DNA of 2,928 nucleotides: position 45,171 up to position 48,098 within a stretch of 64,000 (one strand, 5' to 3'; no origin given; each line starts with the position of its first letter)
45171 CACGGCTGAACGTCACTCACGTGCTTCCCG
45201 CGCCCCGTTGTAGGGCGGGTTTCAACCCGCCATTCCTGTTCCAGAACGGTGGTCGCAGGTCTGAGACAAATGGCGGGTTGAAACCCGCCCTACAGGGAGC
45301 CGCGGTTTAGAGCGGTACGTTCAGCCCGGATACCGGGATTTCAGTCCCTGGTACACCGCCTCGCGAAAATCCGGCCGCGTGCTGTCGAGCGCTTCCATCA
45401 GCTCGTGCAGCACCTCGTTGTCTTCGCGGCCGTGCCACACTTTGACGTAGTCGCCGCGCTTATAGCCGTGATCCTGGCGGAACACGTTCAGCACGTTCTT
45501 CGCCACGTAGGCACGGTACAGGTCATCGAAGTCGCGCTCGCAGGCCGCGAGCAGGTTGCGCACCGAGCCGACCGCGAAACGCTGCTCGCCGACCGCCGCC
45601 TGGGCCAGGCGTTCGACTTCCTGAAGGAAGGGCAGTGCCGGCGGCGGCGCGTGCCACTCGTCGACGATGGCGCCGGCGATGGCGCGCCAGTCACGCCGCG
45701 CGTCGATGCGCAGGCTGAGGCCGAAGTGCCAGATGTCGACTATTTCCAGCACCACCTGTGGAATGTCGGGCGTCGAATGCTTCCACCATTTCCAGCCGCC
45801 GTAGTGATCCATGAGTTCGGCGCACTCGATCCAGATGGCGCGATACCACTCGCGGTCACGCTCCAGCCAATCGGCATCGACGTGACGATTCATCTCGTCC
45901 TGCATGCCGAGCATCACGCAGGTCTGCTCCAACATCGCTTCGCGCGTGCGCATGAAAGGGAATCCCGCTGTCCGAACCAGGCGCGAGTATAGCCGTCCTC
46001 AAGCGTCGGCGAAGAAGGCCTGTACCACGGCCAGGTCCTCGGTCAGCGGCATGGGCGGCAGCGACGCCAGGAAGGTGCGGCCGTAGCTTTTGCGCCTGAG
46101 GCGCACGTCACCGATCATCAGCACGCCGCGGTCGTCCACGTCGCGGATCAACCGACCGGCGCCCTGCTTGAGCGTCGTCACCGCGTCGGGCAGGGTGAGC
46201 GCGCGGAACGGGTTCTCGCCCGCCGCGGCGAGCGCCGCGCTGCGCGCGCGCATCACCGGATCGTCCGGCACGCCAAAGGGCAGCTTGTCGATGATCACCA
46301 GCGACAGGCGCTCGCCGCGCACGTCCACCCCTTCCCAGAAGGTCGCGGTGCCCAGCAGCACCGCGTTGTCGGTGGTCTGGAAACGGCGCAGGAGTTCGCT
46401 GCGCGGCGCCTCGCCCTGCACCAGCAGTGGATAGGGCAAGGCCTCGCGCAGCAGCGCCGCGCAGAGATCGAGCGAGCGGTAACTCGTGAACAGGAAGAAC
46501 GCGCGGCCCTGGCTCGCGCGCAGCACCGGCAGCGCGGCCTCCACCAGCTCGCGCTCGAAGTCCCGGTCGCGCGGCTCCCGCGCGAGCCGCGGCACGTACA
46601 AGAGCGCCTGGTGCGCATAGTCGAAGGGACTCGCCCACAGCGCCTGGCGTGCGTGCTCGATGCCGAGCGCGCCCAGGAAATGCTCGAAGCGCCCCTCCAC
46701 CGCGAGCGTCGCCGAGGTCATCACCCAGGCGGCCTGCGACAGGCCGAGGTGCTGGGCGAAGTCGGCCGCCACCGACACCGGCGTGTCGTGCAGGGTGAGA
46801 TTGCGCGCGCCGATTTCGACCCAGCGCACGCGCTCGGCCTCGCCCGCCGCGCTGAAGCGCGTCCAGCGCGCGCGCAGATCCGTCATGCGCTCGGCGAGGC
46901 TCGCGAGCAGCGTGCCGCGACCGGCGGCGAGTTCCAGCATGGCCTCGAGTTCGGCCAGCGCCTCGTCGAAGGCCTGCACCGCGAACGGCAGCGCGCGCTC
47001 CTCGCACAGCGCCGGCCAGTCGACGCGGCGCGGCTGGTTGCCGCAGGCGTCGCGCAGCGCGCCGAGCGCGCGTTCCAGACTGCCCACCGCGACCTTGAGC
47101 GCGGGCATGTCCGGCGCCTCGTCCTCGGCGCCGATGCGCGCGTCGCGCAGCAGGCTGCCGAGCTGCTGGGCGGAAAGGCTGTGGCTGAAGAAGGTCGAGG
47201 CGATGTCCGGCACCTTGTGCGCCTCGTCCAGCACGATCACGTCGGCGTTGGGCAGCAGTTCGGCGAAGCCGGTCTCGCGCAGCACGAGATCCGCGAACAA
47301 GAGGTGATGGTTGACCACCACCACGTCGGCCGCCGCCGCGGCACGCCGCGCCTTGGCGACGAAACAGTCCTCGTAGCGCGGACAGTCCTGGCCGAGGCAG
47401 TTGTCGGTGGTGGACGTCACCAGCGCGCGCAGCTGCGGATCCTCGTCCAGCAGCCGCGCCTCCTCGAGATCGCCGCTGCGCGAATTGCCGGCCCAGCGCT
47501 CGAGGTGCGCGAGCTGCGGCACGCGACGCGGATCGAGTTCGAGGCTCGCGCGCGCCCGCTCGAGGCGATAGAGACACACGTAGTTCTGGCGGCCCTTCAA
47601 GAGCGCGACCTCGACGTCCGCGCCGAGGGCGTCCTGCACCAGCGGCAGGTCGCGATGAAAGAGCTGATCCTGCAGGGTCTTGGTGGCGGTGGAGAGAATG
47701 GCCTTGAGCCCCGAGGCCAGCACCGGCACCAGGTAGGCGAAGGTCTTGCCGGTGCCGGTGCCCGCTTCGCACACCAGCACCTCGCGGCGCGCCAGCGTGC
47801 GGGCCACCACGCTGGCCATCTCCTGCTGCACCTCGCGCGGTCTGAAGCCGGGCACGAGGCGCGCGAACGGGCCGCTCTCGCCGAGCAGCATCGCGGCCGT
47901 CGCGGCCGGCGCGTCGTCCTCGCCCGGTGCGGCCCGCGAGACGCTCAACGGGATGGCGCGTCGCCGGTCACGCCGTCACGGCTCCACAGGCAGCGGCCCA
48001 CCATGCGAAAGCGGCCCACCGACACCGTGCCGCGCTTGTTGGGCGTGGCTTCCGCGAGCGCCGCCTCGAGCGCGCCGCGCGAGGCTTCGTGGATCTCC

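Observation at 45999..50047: Unknown 164-aa ORF translationally coupled to a DinG/YoaA helicase, in line with efp-epmA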

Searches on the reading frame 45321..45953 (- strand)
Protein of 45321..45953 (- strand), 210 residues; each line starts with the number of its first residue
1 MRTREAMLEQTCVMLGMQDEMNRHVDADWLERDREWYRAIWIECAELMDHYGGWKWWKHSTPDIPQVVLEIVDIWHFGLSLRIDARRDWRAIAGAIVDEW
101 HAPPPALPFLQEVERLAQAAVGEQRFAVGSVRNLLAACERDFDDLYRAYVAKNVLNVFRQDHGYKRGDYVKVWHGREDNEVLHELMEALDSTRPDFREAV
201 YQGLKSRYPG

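Call 3: search_protein_families(library=pfam, proteins=[window:45321-45953:-], max_evalue=1)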
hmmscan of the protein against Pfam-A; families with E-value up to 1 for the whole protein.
window:45321-45953:- (210 aa): 1 family
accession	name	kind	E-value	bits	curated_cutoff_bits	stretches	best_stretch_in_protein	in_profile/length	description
PF08761.16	dUTPase_2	-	1.3e-28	100.8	22.9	1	14-164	5-162/162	dUTPase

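Call 4: search_protein_families(library=ncbifam, proteins=[window:45321-45953:-], max_evalue=1)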
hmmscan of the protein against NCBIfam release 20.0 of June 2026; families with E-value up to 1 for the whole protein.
window:45321-45953:- (210 aa): 2 families
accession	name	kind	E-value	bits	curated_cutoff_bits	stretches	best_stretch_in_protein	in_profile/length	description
NF049964.1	dUTPaseEpsil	equivalog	1e-32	113.4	300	2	136-208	159-227/230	dUTPase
NF040974.1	RepABC_RepC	equivalog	0.22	10.7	150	1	105-199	143-235/393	plasmid replication protein RepC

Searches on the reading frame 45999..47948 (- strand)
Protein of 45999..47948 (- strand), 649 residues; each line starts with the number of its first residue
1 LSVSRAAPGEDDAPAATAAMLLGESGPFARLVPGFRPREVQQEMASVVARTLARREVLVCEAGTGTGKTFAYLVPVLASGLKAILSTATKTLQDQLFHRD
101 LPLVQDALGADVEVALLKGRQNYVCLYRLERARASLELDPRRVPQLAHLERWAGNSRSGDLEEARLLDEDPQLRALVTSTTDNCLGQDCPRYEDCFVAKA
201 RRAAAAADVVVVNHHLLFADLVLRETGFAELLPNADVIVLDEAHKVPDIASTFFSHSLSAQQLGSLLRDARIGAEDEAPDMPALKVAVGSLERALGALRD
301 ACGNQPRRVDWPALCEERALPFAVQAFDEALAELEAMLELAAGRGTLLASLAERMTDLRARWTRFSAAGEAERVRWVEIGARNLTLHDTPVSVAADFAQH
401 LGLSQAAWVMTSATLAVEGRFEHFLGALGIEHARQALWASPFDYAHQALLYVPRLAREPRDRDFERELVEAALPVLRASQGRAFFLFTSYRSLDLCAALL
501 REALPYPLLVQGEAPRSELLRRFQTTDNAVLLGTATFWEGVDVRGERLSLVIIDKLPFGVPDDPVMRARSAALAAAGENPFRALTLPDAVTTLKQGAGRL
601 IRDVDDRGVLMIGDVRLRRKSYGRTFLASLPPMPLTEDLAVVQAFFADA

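Call 3: search_protein_families(library=pfam, proteins=[window:45999-47948:-], max_evalue=1)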
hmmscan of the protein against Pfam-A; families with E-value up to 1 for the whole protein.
window:45999-47948:- (649 aa): 6 families
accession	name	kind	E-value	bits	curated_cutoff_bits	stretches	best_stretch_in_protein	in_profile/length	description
PF13307.12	Helicase_C_2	-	2.4e-42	145.3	25.3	1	475-632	4-169/170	Helicase C-terminal domain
PF00270.35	DEAD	-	9.2e-10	38.9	26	2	47-113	7-77/167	DEAD/DEAH box helicase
PF06733.21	DEAD_2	-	3e-05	24.2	21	1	193-263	104-172/172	DEAD_2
PF04851.21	ResIII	-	0.0024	18.2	22.5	0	36-73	3-41/164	Type III restriction enzyme, res subunit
PF00271.37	Helicase_C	-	0.031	15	23.5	1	477-602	12-108/110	Helicase conserved C-terminal domain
PF09848.15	SLFN-g3_helicase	-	0.28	10.8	24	1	231-271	76-115/354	Schlafen group 3, DNA/RNA helicase domain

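Call 4: search_protein_families(library=ncbifam, proteins=[window:45999-47948:-], max_evalue=1)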
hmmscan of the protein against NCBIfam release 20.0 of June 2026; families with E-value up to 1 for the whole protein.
window:45999-47948:- (649 aa): 12 families
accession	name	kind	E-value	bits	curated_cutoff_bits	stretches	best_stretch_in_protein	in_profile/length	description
NF053712.1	repair_DEAH_YoaA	equivalog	2e-247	823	680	1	21-647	3-630/630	DNA repair helicase YoaA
NF005981.0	PRK08074.1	equivalog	1.5e-117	393.8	789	2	355-638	619-916/931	ATP-dependent DNA helicase DinG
NF008729.0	PRK11747.1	equivalog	6.5e-115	385.2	598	2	348-635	401-699/703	ATP-dependent DNA helicase DinG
TIGR01407.1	dinG_rel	hypoth_equivalog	1.4e-89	301.4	547.7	2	347-633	572-870/889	putative DnaQ family exonuclease/DinG family helicase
NF005569.0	PRK07246.1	equivalog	1.6e-42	145.8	794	2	458-630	626-797/820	bifunctional DnaQ family exonuclease/ATP-dependent helicase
TIGR03117.2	cas_csf4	equivalog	4.7e-27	94.5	400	3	463-605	616-765/800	type IV CRISPR-associated DEAD/DEAH-box helicase Csf4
TIGR00604.1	rad3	subfamily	7.9e-13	47.9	246.95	2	199-263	189-250/706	DNA repair helicase (rad3)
NF008394.0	PRK11192.1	equivalog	0.0035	16.2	507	1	36-78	25-63/441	ATP-dependent RNA helicase SrmB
NF041067.1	DpdJ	equivalog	0.01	13.5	800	1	45-84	158-199/1482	protein DpdJ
TIGR03817.1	DECH_helic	hypoth_equivalog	0.011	14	874.1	1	52-82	49-78/742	helicase/secretion neighborhood putative DEAH-box helicase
TIGR04121.1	DEXH_lig_assoc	equivalog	0.022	12.5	850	1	34-81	11-54/804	ligase-associated DNA damage response DEXH box helicase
TIGR03158.1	cas3_cyano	exception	0.024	13.8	69.1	1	55-93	14-52/357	type I-D CRISPR-associated helicase Cas3'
